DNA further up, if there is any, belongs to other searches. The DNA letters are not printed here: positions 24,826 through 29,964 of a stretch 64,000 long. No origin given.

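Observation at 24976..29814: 1612-aa STAND NTPase with putative N-terminal nuclease-like domain (Avs-like)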

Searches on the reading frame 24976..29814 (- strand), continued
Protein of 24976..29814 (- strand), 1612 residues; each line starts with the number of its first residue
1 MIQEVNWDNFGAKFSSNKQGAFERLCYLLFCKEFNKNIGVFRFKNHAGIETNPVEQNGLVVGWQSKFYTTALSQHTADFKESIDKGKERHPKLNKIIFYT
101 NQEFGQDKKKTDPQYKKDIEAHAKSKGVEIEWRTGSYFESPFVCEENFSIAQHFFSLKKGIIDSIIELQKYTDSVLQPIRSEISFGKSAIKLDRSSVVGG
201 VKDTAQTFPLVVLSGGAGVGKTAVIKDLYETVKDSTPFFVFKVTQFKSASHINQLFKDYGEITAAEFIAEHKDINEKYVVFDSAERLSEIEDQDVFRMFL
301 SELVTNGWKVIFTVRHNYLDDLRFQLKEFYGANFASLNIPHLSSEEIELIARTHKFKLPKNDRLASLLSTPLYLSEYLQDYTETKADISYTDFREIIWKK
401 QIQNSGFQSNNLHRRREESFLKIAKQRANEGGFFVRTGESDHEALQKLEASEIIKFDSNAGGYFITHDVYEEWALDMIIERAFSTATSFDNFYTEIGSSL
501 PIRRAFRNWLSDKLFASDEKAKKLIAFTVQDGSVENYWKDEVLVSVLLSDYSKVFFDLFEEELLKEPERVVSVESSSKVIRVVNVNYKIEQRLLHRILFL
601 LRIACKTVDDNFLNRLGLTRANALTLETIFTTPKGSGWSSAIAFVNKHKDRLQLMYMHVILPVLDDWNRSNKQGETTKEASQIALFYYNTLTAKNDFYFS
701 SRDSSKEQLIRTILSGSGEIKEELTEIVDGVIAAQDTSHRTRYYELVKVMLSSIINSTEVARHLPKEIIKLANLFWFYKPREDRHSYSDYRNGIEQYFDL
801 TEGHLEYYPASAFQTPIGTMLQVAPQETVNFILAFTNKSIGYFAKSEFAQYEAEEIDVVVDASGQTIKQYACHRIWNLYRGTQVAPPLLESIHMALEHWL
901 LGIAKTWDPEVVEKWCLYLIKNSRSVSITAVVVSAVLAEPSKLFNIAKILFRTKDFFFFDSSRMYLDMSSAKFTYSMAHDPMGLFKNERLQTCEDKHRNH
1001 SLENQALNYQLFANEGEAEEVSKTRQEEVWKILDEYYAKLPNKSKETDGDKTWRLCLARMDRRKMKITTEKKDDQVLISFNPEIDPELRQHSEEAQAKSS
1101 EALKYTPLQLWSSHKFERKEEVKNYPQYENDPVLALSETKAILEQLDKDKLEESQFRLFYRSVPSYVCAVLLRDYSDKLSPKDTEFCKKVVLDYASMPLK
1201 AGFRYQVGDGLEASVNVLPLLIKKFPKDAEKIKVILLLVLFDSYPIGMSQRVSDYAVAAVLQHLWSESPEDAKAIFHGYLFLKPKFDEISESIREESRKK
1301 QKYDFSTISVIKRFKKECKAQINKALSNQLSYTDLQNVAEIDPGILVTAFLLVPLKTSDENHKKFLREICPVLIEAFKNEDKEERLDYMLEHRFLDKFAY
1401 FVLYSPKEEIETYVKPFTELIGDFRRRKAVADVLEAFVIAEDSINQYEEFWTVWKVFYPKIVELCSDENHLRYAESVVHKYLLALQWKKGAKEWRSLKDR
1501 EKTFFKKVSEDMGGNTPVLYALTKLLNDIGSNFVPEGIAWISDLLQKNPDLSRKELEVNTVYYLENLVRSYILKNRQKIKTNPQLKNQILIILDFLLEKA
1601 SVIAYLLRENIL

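Call 24: find_encoding_contigs(protein=P0001, flank=10000, max_places=3)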
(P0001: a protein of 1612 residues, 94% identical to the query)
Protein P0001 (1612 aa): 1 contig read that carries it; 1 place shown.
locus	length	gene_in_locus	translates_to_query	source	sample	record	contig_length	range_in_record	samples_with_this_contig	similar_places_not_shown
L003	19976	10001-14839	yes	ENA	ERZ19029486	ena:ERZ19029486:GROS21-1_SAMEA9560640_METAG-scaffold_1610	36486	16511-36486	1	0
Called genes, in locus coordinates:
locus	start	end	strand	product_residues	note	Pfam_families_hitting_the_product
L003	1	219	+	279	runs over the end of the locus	PF00152:tRNA-synt_2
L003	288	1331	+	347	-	PF05496:RuvB_N, PF06068:TIP49 (faint), PF13177:DNA_pol3_delta2 (weak), PF00004:AAA, PF13401:AAA_22 (faint), PF13177:DNA_pol3_delta2, PF12169:DNA_pol3_gamma3 (weak)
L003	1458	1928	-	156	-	-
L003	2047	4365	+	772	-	PF00403:HMA, PF08282:Hydrolase_3 (faint), PF00122:E1-E2_ATPase, PF00702:Hydrolase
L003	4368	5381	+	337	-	PF00403:HMA, PF13386:DsbD_2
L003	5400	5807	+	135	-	PF13473:Cupredoxin_1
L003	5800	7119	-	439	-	PF00239:Resolvase, PF07508:Recombinase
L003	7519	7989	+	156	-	-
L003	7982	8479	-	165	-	PF20901:Sf6_terminase (faint)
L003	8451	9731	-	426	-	PF01555:N6_N4_Mtase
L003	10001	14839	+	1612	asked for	-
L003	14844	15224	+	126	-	-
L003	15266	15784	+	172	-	-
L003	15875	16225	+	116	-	PF09966:DUF2200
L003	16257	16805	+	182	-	PF01327:Pep_deformylase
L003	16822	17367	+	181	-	PF00300:His_Phos_1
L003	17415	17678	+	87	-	-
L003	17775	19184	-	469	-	-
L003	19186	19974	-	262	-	?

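Call 25: find_related_loci(query=window:24976-29814:-, collection=genome_contigs, flank=8000)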
Query window:24976-29814:- (1612 aa) in genome_contigs; peptide patterns used: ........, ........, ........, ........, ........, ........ (x = any residue, [..] = any of these).
49 stretches matched a pattern; 4 encode a relative of the query (tblastn E <= 1e-3); 4 distinct loci.
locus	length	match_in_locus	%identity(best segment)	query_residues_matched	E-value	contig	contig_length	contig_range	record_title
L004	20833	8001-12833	78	1-1612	0e+0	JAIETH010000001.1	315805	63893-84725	MAG: Patescibacteria group bacterium isolate time.spades.CONCOCT.1kb_028 c_000000000002, whole genome shotgun sequence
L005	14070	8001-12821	62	1-1612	0e+0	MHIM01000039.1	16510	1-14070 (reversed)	MAG: Candidatus Buchananbacteria bacterium RIFCSPLOWO2_01_FULL_39_33 rifcsplowo2_01_scaffold_7482, whole genome shotgun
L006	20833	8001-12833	51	1-1612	0e+0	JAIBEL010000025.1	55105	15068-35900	MAG: Rhizobium sp. isolate B91_maxbin.006 B91_k141_12341, whole genome shotgun sequence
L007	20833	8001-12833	79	1-1612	0e+0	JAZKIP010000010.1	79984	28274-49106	MAG: Patescibacteria group bacterium isolate ADI_DC_SW_02_SPN_11032020-bin045 DCSW02SPN_B045_0_000000000010, whole genom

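Call 58: search_protein_families(library=pfam, proteins=[L003:10001-10510:+, L005:8001-8510:+, L006:8001-8510:+, L007:8001-8510:+], max_evalue=10)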
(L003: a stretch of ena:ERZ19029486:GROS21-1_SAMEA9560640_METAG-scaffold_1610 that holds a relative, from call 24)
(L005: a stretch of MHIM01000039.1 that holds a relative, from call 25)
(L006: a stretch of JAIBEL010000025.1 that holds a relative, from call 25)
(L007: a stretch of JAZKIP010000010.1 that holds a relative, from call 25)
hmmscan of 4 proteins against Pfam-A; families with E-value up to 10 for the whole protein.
L003:10001-10510:+ (170 aa): 1 family
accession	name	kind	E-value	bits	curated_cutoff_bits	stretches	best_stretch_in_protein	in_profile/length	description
PF22393.2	MLPTv-like_HTH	-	0.07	13.9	20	1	12-50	3-41/83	MLPTv-like, helix-turn-helix domain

L005:8001-8510:+ (170 aa): 0 families

L006:8001-8510:+ (170 aa): 1 family
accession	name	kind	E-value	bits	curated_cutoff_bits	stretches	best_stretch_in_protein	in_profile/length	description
PF20874.2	Relaxase_M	-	0.026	15.1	27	1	87-164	9-81/86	Relaxase central domain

L007:8001-8510:+ (170 aa): 0 families

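Call 62: search_dna_similar(query=window:24976-29814:-, collection=plasmids, mode=protein, max_rows=10, max_evalue=1e-20)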
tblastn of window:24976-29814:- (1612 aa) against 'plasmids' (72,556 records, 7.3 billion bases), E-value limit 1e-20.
Records with a match: 39; places in all: 39; records where one place covers at least 80% of the query: 35.
Best place of each record, by identity: <60% 39.
By first word of the organism name: Escherichia 32; Salmonella 3; Calothrix 1; Hymenobacter 1; Haliscomenobacter 1; Moraxella 1.
By predicted mobility (MOB-suite, as given by PLSDB): conjugative 26; non-mobilizable 11; mobilizable 2.
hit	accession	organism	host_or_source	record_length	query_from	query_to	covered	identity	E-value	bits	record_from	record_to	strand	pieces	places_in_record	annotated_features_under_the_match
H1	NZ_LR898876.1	Escherichia coli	Homo sapiens,rectal swab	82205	6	1612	100%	42.4%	0e+0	1231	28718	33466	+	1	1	AVAST type 4 anti-phage nuclease Avs4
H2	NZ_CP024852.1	Escherichia coli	-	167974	6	1612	100%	42.4%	0e+0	1230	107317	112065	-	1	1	avs4: AVAST type 4 anti-phage nuclease Avs4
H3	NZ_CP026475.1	Escherichia coli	Homo sapiens,blood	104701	6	1612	100%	42.4%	0e+0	1230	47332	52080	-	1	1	avs4: AVAST type 4 anti-phage nuclease Avs4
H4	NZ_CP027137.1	Escherichia coli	-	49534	6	1612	100%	42.4%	0e+0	1230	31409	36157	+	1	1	avs4: AVAST type 4 anti-phage nuclease Avs4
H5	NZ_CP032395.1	Salmonella enterica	cattle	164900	6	1612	100%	42.4%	0e+0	1230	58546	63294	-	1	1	avs4: AVAST type 4 anti-phage nuclease Avs4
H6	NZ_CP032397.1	Salmonella enterica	cattle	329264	6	1612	100%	42.4%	0e+0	1230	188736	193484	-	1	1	avs4: AVAST type 4 anti-phage nuclease Avs4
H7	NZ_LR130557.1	Escherichia coli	Homo sapiens,blood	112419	6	1612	100%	42.4%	0e+0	1230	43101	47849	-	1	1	avs4: AVAST type 4 anti-phage nuclease Avs4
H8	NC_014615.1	Escherichia coli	-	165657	6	1612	100%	42.4%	0e+0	1230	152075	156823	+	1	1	avs4: AVAST type 4 anti-phage nuclease Avs4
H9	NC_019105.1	Salmonella enterica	cattle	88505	6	1612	100%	42.4%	0e+0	1230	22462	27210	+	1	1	avs4: AVAST type 4 anti-phage nuclease Avs4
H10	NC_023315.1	Escherichia coli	-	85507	6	1612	100%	42.4%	0e+0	1230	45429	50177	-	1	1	avs4: AVAST type 4 anti-phage nuclease Avs4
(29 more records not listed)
